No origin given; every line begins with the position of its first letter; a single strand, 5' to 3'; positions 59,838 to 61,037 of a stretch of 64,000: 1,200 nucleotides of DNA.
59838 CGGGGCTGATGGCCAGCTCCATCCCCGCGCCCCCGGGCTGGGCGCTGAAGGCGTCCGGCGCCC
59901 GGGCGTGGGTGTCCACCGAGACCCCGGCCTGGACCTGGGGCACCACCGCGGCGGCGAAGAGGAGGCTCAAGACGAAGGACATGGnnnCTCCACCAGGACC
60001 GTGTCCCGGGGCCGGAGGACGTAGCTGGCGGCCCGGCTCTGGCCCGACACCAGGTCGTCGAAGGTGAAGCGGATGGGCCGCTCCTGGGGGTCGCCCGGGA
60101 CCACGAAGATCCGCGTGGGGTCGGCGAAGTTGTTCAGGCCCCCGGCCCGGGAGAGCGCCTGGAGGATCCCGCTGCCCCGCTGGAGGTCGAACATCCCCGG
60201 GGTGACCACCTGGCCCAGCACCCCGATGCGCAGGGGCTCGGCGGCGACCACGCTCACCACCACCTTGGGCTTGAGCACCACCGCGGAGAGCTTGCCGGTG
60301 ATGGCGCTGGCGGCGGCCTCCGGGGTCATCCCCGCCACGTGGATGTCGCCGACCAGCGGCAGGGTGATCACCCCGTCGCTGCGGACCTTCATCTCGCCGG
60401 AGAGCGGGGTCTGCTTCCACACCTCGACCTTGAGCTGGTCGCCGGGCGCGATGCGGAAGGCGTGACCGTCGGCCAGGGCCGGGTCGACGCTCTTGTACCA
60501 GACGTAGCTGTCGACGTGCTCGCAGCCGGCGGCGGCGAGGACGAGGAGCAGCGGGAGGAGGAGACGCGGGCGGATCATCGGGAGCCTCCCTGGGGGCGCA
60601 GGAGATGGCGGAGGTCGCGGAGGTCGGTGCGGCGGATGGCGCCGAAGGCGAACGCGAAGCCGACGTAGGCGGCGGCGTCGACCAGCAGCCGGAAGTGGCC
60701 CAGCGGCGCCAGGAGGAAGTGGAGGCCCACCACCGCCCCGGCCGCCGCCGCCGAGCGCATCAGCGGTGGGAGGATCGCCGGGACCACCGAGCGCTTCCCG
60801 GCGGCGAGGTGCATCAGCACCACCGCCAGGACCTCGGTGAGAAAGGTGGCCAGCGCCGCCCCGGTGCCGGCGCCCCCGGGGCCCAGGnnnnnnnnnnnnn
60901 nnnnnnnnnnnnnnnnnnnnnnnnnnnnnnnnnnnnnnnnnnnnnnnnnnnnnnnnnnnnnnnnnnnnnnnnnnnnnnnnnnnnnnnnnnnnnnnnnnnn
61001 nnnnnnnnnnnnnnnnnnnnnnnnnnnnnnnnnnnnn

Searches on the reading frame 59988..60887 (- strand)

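Call 51: search_protein_families(library=pfam, proteins=[window:59988-60887:-], max_evalue=0.001)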
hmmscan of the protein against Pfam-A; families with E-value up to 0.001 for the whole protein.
window:59988-60887:- (300 aa): 3 families
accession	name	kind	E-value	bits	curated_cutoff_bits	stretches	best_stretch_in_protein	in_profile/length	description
PF02563.21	Poly_export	-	2e-21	76.4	28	1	142-213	5-76/77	Polysaccharide biosynthesis/export protein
PF10531.15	SLBB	-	3.3e-08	33.7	27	1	221-268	2-48/55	SLBB domain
PF22461.2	SLBB_2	-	5.1e-05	23.7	27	1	221-265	3-49/79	SLBB domain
